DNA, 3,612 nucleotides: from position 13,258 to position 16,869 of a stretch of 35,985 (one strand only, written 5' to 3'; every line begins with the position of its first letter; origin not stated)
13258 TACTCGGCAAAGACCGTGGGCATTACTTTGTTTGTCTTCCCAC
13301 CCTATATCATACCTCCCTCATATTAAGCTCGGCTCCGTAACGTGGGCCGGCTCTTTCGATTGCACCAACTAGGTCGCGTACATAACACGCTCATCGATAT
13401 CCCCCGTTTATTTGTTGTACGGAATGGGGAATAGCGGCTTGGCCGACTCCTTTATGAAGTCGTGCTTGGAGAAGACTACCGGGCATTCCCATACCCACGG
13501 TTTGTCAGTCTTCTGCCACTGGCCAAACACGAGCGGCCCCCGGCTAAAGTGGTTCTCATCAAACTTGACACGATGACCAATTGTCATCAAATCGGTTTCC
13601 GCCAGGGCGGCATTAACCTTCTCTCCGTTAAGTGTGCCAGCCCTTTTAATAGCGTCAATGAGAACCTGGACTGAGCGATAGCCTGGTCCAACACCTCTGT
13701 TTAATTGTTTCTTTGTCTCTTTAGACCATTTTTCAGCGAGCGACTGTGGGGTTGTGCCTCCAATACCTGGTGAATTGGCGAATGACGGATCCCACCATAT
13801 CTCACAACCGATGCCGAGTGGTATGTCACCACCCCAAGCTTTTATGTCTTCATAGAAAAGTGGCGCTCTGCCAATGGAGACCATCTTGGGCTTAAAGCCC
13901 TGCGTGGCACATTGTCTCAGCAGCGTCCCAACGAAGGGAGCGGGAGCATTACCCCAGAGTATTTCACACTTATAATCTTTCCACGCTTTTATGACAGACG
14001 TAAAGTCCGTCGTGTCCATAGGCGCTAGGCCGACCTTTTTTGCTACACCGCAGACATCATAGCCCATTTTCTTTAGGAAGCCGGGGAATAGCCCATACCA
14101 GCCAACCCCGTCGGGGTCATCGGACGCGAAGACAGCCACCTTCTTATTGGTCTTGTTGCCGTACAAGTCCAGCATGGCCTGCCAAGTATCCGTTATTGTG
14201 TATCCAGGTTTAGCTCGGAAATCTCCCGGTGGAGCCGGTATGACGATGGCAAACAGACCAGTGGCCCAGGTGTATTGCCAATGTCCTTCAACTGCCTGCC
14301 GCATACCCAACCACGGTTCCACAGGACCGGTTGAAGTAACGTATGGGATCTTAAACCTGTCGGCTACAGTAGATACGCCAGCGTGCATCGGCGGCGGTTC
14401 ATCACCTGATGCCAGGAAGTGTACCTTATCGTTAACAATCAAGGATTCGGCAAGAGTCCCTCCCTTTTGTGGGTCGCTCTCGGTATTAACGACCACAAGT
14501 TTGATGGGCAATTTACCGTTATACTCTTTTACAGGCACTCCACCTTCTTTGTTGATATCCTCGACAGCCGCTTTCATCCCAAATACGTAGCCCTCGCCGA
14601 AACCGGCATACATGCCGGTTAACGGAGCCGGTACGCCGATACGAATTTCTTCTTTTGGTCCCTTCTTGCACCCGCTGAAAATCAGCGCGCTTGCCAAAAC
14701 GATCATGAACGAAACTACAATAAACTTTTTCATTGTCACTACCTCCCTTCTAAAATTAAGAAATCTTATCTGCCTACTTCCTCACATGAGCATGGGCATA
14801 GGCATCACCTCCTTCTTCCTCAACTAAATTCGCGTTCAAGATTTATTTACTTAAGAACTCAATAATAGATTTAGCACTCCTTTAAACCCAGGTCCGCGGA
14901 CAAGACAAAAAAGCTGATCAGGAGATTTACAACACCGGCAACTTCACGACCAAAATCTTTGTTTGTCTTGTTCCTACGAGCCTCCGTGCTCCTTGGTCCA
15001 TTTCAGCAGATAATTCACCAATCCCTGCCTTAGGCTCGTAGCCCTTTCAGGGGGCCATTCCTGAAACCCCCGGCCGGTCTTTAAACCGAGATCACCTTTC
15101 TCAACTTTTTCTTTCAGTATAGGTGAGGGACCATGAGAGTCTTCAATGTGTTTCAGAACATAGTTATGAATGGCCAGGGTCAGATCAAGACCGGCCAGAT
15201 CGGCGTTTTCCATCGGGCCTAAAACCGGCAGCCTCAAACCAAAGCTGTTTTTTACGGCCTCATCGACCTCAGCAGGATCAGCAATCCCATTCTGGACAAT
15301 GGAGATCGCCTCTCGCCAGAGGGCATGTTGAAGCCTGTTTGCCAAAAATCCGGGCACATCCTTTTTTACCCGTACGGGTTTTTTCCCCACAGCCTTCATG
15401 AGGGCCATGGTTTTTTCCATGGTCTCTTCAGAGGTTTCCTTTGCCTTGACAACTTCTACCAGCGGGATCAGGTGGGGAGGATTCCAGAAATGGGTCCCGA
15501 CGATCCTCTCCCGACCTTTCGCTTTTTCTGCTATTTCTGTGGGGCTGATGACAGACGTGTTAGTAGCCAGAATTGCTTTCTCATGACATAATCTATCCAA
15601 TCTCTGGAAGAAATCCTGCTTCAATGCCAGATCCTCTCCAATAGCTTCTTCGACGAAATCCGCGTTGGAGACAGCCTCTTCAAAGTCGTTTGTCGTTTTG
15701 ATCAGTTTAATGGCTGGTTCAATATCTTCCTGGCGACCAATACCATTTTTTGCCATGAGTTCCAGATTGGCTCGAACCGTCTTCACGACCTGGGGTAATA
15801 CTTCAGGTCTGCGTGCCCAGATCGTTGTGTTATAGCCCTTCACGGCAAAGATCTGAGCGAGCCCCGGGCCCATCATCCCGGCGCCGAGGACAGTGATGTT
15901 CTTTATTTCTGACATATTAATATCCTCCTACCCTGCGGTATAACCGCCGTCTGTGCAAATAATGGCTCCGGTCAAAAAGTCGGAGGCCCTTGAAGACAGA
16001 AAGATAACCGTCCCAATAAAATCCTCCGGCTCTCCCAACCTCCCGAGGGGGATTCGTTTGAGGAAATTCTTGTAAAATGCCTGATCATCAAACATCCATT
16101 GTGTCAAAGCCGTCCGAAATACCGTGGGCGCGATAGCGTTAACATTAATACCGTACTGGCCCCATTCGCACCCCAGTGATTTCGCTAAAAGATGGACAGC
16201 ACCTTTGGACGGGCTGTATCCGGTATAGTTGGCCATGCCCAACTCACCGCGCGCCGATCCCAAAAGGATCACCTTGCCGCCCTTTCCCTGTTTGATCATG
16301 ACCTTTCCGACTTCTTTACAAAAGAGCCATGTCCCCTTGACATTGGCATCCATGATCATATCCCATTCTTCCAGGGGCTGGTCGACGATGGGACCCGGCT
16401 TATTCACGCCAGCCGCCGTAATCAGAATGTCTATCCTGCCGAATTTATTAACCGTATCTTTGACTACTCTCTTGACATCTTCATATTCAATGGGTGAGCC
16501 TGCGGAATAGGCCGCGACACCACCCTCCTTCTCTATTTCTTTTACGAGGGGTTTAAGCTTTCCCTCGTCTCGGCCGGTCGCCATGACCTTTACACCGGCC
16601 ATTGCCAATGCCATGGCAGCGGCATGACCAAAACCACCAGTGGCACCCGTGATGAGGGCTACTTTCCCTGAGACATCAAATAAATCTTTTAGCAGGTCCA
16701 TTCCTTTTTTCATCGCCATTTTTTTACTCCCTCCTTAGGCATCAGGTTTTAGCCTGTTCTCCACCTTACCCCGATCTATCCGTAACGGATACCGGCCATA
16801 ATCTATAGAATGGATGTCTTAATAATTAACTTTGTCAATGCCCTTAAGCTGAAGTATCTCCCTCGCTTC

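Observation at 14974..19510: Complete four-family gene set matching the anaerobic phloroglucinol ring-cleavage pathway, led by an IclR regulator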

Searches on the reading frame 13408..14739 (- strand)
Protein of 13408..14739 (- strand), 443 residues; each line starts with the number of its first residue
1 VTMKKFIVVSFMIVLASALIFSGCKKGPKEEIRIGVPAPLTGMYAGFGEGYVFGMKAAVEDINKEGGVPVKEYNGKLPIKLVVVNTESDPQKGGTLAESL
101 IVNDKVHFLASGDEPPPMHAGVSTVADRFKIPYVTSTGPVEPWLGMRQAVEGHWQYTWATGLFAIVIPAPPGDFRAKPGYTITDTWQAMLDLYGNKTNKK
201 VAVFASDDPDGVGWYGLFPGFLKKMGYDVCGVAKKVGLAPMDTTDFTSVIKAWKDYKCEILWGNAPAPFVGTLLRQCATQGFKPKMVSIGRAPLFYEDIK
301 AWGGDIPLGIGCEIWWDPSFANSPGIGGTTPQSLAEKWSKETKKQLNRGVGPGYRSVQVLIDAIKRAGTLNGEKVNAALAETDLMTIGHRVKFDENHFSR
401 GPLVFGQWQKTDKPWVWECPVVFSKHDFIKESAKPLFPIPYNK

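Call 6: search_protein_families(library=pfam, proteins=[window:13408-14739:-])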
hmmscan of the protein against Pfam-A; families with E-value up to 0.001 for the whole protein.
window:13408-14739:- (443 aa): 2 families
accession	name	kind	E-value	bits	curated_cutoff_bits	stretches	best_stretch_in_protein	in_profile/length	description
PF13458.12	Peripla_BP_6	-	8.5e-40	137.9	31.7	1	31-411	1-341/343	Periplasmic binding protein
PF13433.12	Peripla_BP_5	-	1.8e-12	47.5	27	1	32-108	1-71/363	Periplasmic binding protein domain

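Call 30: search_protein_families(library=ncbifam, proteins=[window:13408-14739:-], max_evalue=1e-10)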
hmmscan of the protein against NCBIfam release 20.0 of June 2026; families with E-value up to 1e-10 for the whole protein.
window:13408-14739:- (443 aa): 1 family
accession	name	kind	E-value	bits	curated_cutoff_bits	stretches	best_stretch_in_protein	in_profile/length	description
NF011933.0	PRK15404.1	subfamily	5.2e-14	52.1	477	0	15-109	10-97/370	high-affinity branched-chain amino acid ABC transporter substrate-binding protein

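Call 62: search_solved_structures(query=window:13408-14739:-, max_evalue=0.001)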
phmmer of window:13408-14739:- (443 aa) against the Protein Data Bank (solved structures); distinct sequences matched with E-value up to 0.001: 8.
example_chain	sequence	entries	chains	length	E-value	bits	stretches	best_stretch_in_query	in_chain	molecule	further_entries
3ipc_A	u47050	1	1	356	1.9e-10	43.4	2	241-410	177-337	ABC transporter, substrate binding protein (Amino acid)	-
3ip5_A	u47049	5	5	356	2.2e-10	43.2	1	241-410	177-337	ABC transporter, substrate binding protein (Amino acid)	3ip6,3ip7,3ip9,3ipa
3td9_A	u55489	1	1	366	7.3e-07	31.6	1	192-383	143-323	Branched chain amino acid ABC transporter, periplasmic amino acid-binding protein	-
4ey3_A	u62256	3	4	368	3.3e-06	29.4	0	188-379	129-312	Twin-arginine translocation pathway signal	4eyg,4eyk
4n0q_A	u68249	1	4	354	7.2e-05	25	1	31-112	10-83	Leu/Ile/Val-binding protein homolog 3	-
4evs_A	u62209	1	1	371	9.7e-05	24.6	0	30-135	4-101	PUTATIVE ABC TRANSPORTER SUBUNIT, SUBSTRATE-BINDING COMPONENT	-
8wch_A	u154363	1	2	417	0.00082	21.5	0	29-144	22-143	Probable Leu/Ile/Val-binding protein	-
4q6w_A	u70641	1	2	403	0.00088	21.4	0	13-72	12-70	Putative leu/ile/val-binding protein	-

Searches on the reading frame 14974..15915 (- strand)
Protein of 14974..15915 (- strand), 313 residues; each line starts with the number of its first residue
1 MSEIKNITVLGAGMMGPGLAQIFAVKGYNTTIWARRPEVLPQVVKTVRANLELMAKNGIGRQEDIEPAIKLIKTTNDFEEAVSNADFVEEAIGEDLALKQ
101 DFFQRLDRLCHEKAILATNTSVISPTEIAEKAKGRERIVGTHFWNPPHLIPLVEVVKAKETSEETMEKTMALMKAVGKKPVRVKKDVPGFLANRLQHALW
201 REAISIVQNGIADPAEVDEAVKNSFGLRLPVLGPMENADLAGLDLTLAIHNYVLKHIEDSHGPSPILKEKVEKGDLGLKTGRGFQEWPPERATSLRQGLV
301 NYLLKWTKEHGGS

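Call 4: search_protein_families(library=pfam, proteins=[window:14974-15915:-])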
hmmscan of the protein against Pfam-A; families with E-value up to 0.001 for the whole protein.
window:14974-15915:- (313 aa): 5 families
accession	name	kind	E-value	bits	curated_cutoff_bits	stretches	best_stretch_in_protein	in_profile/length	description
PF02737.24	3HCDH_N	-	8.7e-59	198.9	22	1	6-186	1-179/180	3-hydroxyacyl-CoA dehydrogenase, NAD binding domain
PF00725.27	3HCDH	-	4.9e-23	81.9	22.1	1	189-287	1-97/97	3-hydroxyacyl-CoA dehydrogenase, C-terminal domain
PF01210.29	NAD_Gly3P_dh_N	-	2.2e-07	31.4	23.1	1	6-115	1-98/158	NAD-dependent glycerol-3-phosphate dehydrogenase N-terminus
PF03446.21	NAD_binding_2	-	3.5e-05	24.3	21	1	6-133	1-108/161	NAD binding domain of 6-phosphogluconate dehydrogenase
PF07992.20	Pyr_redox_2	-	0.00081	19.3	26.1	0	5-59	143-198/291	Pyridine nucleotide-disulphide oxidoreductase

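Call 5: search_protein_families(library=ncbifam, proteins=[window:14974-15915:-])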
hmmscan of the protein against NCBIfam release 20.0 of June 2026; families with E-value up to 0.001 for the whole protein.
window:14974-15915:- (313 aa): 25 families
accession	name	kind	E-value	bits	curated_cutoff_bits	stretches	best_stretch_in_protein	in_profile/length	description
NF006124.0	PRK08268.1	subfamily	2.6e-69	234.5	508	1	2-293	5-293/507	3-hydroxyacyl-CoA dehydrogenase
NF004783.0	PRK06129.1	equivalog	5.9e-67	226.3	347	1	4-241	2-239/315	3-hydroxyacyl-CoA dehydrogenase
NF004474.0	PRK05808.1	subfamily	1.5e-66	224.6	408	1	3-286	2-281/283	3-hydroxybutyryl-CoA dehydrogenase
NF042925.1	FHMPC_DH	equivalog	1.2e-64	218.5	500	1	6-297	2-290/304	5-formyl-3-hydroxy-2-methylpyridine 4-carboxylate 5-dehydrogenase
NF006722.0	PRK09260.1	equivalog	3.2e-62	210.4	429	1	4-287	2-281/289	3-hydroxyacyl-CoA dehydrogenase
NF004699.0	PRK06035.1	equivalog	2.6e-57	194.2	500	1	3-279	2-277/294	3-hydroxyacyl-CoA dehydrogenase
NF006143.0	PRK08293.1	equivalog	1.7e-56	191.7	312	1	2-288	2-288/291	3-hydroxyacyl-CoA dehydrogenase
NF006125.0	PRK08269.1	equivalog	2.5e-56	191.1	427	1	3-293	4-302/334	3-hydroxybutyryl-CoA dehydrogenase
TIGR02279.1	PaaC-3OHAcCoADH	equivalog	1.4e-55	189.1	669.4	1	3-295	4-293/503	3-hydroxyacyl-CoA dehydrogenase PaaH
NF005715.0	PRK07530.1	equivalog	1.8e-53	181.8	420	1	2-289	2-285/292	3-hydroxybutyryl-CoA dehydrogenase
NF005875.0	PRK07819.1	subfamily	1.1e-51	176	319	1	2-287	3-286/287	3-hydroxybutyryl-CoA dehydrogenase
NF005716.0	PRK07531.1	equivalog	2.5e-48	165.1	592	1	1-242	1-238/495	carnitine 3-dehydrogenase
NF005471.0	PRK07066.1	equivalog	6.8e-46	156.7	414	1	2-245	5-244/321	L-carnitine dehydrogenase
NF008363.0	PRK11154.1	equivalog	7.3e-45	153.3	869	1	3-288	308-587/708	fatty acid oxidation complex subunit alpha FadJ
NF008727.0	PRK11730.1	equivalog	2.9e-42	144.9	870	1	3-289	312-594/717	fatty acid oxidation complex subunit alpha FadB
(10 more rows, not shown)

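Call 18: search_solved_structures(query=window:14974-15915:-, max_evalue=1e-20, show_alignments=1)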
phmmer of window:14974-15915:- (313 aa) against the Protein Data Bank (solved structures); distinct sequences matched with E-value up to 1e-20: 50.
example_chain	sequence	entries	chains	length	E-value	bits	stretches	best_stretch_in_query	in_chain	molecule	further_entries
4om8_A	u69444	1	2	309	1.5e-52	182.1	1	4-296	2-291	5-formyl-3-hydroxy-2-methylpyridine 4-carboxylate 5-dehydrogenase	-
4kug_A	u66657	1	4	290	3.6e-49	171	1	5-288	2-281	3-hydroxybutyryl-CoA dehydrogenase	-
4kue_A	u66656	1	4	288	4.3e-49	170.8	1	5-288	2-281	3-hydroxybutyryl-CoA dehydrogenase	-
4kuh_A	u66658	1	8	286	5.6e-49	170.4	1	5-287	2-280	3-hydroxybutyryl-CoA dehydrogenase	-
4r1n_A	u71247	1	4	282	5.9e-49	170.3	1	5-287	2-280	3-hydroxybutyryl-CoA dehydrogenase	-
6aa8_A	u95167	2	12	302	1.3e-48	169.2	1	2-287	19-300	3-hydroxybutyryl-CoA dehydrogenase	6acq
9fbd_A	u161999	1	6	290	2e-48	168.6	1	3-287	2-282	3-hydroxybutyryl-CoA dehydrogenase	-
1f12_A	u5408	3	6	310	8.9e-48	166.5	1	4-289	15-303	L-3-HYDROXYACYL-COA DEHYDROGENASE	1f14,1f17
1f0y_A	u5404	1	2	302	1.9e-47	165.4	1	4-287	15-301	L-3-HYDROXYACYL-COA DEHYDROGENASE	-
3rqs_A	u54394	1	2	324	2.4e-47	165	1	4-287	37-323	Hydroxyacyl-coenzyme A dehydrogenase, mitochondrial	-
3had_A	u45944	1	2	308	2.6e-47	164.9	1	4-287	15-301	PROTEIN (L-3-HYDROXYACYL COA DEHYDROGENASE)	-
1lsj_A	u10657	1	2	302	4.9e-47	164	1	4-287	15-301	3-HYDROXYACYL-COA DEHYDROGENASE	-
1il0_A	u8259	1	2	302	4.9e-47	164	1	4-287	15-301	3-hydroxyacyl-CoA dehydrogenase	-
1lso_A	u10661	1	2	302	5e-47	164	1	4-287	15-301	3-HYDROXYACYL-COA DEHYDROGENASE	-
1m76_A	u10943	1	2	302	9.2e-47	163.1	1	4-287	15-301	3-HYDROXYACYL-COA DEHYDROGENASE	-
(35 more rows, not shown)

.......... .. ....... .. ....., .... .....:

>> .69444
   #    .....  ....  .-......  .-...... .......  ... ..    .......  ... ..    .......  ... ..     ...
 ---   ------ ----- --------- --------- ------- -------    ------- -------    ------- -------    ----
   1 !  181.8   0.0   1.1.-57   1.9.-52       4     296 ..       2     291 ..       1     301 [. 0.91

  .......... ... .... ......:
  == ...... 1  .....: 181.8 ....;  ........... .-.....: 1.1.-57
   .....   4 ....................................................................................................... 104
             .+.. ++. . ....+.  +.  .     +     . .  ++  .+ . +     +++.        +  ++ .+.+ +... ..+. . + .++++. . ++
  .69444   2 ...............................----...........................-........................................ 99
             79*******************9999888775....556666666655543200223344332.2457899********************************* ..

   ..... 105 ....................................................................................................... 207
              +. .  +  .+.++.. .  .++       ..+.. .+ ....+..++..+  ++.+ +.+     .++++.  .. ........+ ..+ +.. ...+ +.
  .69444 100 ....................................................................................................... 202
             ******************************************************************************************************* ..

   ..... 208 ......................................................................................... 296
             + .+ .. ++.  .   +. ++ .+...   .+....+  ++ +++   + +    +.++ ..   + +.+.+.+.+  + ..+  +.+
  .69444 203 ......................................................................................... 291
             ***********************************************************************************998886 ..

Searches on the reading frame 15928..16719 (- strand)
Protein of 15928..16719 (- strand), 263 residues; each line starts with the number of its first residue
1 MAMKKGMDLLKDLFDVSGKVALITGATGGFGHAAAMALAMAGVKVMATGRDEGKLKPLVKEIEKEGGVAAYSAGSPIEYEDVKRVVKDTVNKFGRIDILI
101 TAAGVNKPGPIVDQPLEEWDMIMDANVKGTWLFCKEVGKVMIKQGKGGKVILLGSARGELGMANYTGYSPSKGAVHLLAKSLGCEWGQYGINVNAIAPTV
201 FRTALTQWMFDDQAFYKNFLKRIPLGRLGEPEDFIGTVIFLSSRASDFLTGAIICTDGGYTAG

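Call 4: search_protein_families(library=pfam, proteins=[window:15928-16719:-])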
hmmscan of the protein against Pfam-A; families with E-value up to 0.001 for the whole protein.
window:15928-16719:- (263 aa): 3 families
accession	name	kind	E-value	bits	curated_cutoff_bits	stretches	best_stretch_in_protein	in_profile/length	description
PF13561.12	adh_short_C2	-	7.2e-54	183.3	27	1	25-261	1-236/236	Enoyl-(Acyl carrier protein) reductase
PF00106.31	adh_short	-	1.5e-46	158.8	26.6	1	19-212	1-193/195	short chain dehydrogenase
PF08659.16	KR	-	2.7e-12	47.4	22.6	1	21-179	3-160/180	KR domain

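Call 5: search_protein_families(library=ncbifam, proteins=[window:15928-16719:-])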
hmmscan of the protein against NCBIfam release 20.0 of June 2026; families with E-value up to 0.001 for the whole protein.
window:15928-16719:- (263 aa): 226 families (the best 25 are shown)
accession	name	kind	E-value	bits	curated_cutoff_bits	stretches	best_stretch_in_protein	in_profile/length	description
NF006070.0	PRK08213.1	subfamily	1.2e-63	215.1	279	1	10-262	4-258/259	gluconate 5-dehydrogenase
TIGR01832.1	kduD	equivalog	7.4e-59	199.2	338.85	1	14-262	1-247/248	2-dehydro-3-deoxy-D-gluconate 5-dehydrogenase KduD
NF005559.1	PRK07231.1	subfamily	2.6e-57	194.2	215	1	16-261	2-248/249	glucose 1-dehydrogenase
NF005390.0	PRK06935.1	equivalog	5.9e-57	193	369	1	8-261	5-256/258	2-dehydro-3-deoxy-D-gluconate 5-dehydrogenase KduD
NF005711.0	PRK07523.1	subfamily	3.7e-56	190.5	413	1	11-262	3-253/255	SDR family oxidoreductase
NF005309.0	PRK06841.1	subfamily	1.6e-55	188.3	286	1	9-261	6-253/255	GolD/DthD family dehydrogenase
NF004791.0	PRK06138.1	equivalog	1.7e-54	184.8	312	1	16-262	3-251/252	SDR family oxidoreductase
NF004818.0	PRK06172.1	equivalog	5.5e-54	183.2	336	1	16-262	5-252/253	SDR family oxidoreductase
NF005983.0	PRK08085.1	equivalog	1e-53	182.6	408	1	11-261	2-251/254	gluconate 5-dehydrogenase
NF052558.1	MBtsdlDhBudC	equivalog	2.4e-53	181.3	270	1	17-262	2-243/250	meso-2,3-butanediol dehydrogenase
NF004778.0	PRK06124.1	equivalog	1.4e-52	178.6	303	1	12-262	5-254/256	SDR family oxidoreductase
TIGR01830.1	3oxo_ACP_reduc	equivalog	3.4e-52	177.5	297.75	1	21-259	1-237/239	3-oxoacyl-[acyl-carrier-protein] reductase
NF005446.0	PRK07035.1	equivalog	6.5e-50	169.8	373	1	11-261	4-254/255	SDR family oxidoreductase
NF053807.1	RhamDHLra1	equivalog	8.8e-49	166.5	400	1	17-260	3-247/252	L-rhamnose 1-dehydrogenase Lra1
NF005488.0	PRK07097.1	equivalog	1.3e-48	165.5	369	1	11-262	3-259/266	gluconate 5-dehydrogenase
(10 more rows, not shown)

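Call 14: search_solved_structures(query=window:15928-16719:-, max_evalue=1e-20, show_alignments=1)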
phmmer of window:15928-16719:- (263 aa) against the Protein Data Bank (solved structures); distinct sequences matched with E-value up to 1e-20: 358 (the best 60 are shown).
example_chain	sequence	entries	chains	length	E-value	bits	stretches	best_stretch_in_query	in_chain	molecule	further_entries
5g4k_B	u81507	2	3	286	4.2e-74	252.4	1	8-261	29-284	OXIDOREDUCTASE, SHORT CHAIN DEHYDROGENASE/REDUCTASE FAMILY PROTEIN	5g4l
5g4k_A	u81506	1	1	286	1.5e-73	250.6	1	8-261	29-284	OXIDOREDUCTASE, SHORT CHAIN DEHYDROGENASE/REDUCTASE FAMILY PROTEIN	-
1vl8_A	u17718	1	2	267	3.3e-54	187.2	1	10-262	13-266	Gluconate 5-dehydrogenase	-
5u9p_A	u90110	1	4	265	2.3e-44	155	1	11-262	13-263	Gluconate 5-dehydrogenase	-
4ibo_A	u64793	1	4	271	8.6e-44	153.1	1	12-260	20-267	Gluconate dehydrogenase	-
4z9y_A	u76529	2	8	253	1.3e-43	152.5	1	12-262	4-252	2-deoxy-D-gluconate 3-dehydrogenase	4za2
3r1i_A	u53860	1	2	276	1.8e-43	152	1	10-262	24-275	Short-chain type dehydrogenase/reductase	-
4j2h_A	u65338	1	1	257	2.4e-41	145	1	11-262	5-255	Short chain alcohol dehydrogenase-related dehydrogenase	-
4g81_D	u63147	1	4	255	2.9e-41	144.8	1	12-262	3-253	Putative hexonate dehydrogenase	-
4npc_A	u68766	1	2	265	8.5e-40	140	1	14-261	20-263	Sorbitol dehydrogenase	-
4egf_A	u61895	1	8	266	9.4e-40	139.8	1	14-263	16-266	L-xylulose reductase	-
4rzh_A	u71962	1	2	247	6.7e-39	137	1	17-260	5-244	3-oxoacyl-[acyl-carrier protein] reductase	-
2uvd_A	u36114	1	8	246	8.7e-39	136.7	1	17-260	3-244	3-OXOACYL-(ACYL-CARRIER-PROTEIN) REDUCTASE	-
8w0o_A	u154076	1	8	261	9.1e-39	136.6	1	15-261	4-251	Dehydrogenase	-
2hq1_A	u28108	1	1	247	1e-38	136.5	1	16-260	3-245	Glucose/ribitol dehydrogenase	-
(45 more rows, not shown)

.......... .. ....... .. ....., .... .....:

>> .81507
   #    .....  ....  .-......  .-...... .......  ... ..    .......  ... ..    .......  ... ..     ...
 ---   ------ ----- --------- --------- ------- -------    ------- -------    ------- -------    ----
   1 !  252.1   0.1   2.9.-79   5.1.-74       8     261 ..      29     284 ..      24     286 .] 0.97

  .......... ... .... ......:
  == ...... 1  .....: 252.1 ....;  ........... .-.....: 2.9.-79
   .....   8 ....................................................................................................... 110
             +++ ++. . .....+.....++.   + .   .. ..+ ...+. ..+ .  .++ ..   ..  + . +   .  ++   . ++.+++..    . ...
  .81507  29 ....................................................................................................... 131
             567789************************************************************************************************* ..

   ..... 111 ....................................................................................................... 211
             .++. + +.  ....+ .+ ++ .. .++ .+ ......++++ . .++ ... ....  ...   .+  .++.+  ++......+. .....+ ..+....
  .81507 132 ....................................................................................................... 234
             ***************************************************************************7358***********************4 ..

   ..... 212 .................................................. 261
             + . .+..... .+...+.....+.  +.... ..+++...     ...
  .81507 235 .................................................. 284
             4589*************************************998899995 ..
